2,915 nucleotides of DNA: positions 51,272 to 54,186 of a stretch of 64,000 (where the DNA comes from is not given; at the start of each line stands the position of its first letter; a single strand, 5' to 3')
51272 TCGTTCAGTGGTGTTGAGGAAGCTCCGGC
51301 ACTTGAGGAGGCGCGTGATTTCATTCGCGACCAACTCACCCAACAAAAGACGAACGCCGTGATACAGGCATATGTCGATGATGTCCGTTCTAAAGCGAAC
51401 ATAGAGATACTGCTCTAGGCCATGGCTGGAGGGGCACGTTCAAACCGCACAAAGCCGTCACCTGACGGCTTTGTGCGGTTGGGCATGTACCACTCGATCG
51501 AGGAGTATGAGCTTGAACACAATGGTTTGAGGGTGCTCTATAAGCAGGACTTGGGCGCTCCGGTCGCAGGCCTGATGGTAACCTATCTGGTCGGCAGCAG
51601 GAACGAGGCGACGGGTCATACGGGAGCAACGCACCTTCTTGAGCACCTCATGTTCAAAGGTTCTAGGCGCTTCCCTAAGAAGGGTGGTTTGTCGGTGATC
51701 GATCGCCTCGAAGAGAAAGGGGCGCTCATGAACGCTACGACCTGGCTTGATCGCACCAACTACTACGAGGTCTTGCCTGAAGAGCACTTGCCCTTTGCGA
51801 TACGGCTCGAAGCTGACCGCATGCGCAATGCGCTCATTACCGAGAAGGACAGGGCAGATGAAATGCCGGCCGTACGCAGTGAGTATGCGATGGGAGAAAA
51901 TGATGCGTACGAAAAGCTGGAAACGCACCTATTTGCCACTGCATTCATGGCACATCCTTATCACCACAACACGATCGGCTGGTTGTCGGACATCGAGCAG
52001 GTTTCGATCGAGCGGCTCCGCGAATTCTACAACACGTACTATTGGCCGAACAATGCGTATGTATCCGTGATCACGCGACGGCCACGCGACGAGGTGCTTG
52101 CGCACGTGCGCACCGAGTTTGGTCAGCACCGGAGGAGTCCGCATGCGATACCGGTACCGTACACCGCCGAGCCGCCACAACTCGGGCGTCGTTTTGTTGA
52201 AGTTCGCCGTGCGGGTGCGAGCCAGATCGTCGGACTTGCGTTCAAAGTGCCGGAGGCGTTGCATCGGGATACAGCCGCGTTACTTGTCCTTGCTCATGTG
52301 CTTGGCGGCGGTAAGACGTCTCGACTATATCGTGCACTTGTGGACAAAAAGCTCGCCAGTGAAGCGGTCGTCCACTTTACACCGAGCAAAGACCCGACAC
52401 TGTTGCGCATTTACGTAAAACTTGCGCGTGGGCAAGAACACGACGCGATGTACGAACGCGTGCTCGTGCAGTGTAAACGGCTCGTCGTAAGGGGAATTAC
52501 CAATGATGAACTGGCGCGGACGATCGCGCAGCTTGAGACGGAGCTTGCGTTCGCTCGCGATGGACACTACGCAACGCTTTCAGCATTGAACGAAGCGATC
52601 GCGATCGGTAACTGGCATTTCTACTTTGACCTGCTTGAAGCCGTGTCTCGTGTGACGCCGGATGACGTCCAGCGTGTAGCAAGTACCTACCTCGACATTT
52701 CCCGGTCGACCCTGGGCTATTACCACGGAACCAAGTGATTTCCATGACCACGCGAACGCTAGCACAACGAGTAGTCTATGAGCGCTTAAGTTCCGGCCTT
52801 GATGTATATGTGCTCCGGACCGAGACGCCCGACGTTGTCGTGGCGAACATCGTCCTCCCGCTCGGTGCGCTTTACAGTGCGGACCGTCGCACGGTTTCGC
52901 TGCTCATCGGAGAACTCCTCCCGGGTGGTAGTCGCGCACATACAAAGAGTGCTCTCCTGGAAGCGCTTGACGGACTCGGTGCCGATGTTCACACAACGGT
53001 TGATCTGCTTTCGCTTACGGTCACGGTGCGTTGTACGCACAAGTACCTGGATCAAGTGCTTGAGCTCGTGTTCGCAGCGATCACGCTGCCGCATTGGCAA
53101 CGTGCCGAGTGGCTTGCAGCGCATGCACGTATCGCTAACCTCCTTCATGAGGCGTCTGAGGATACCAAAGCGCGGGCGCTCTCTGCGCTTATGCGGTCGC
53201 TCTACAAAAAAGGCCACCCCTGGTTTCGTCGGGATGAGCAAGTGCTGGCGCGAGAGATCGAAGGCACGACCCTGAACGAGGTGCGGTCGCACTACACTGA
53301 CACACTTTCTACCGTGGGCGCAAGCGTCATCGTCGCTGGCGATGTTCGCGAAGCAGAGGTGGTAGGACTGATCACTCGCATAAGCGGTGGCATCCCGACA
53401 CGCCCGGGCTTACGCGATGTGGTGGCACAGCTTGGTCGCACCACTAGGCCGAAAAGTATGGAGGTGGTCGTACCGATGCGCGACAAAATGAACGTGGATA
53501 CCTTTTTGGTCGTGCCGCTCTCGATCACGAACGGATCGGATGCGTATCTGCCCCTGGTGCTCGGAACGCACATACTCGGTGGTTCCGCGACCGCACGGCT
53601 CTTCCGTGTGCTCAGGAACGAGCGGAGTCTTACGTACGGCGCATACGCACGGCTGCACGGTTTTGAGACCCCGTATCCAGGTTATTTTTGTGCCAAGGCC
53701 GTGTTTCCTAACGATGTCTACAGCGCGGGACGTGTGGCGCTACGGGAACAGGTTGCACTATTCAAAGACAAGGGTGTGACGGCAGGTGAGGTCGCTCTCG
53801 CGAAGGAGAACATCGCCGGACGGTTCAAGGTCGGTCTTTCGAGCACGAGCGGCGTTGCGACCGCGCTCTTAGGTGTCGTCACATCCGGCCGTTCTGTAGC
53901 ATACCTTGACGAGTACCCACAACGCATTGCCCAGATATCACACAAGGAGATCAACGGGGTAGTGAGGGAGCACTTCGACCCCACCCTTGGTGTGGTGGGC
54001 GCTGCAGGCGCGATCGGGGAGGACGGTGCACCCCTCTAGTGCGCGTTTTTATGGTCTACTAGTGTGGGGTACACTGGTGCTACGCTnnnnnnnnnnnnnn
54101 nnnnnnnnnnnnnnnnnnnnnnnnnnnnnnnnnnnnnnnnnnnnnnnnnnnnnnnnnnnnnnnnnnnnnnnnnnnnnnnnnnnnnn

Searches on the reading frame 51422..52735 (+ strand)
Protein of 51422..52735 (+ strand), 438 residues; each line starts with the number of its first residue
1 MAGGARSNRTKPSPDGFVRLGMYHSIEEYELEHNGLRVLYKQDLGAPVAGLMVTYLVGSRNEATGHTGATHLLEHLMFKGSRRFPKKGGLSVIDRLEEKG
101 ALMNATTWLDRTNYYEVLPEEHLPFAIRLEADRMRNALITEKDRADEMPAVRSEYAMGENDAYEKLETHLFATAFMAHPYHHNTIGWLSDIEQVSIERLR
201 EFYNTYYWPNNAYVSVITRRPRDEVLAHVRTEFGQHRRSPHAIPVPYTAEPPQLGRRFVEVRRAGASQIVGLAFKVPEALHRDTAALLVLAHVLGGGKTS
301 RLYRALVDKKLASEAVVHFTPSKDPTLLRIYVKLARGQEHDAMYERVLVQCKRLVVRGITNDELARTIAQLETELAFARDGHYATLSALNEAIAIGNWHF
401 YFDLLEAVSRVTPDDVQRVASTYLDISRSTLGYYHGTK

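Call 3: search_protein_families(library=pfam, proteins=[window:51422-52735:+], max_evalue=0.01)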
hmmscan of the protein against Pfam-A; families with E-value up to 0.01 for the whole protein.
window:51422-52735:+ (438 aa): 2 families
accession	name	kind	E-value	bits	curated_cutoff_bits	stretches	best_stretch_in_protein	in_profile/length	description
PF05193.26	Peptidase_M16_C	-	5.6e-29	101.7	23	1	194-371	2-181/181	Peptidase M16 inactive domain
PF00675.25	Peptidase_M16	-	1.7e-18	67.3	22.3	1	37-184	1-145/149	Insulinase (Peptidase family M16)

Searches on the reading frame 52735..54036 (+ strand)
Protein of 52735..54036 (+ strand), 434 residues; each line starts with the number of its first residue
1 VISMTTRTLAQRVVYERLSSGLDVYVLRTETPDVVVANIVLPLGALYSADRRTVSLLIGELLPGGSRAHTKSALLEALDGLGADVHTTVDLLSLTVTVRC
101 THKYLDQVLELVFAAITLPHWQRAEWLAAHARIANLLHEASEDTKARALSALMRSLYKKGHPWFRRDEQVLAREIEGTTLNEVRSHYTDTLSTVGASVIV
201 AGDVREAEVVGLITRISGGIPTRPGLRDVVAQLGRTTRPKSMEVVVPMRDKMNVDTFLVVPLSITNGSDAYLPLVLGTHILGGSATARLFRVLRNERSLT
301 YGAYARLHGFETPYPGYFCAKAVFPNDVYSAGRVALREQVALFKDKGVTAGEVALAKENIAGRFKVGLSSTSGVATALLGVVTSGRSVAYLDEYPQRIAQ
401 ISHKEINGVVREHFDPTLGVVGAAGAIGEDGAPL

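Call 3: search_protein_families(library=pfam, proteins=[window:52735-54036:+], max_evalue=0.01)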
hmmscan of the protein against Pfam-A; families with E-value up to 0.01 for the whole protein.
window:52735-54036:+ (434 aa): 1 family
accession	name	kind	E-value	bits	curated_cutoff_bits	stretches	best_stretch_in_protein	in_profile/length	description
PF05193.26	Peptidase_M16_C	-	8.2e-18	65.3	23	1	179-359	3-180/181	Peptidase M16 inactive domain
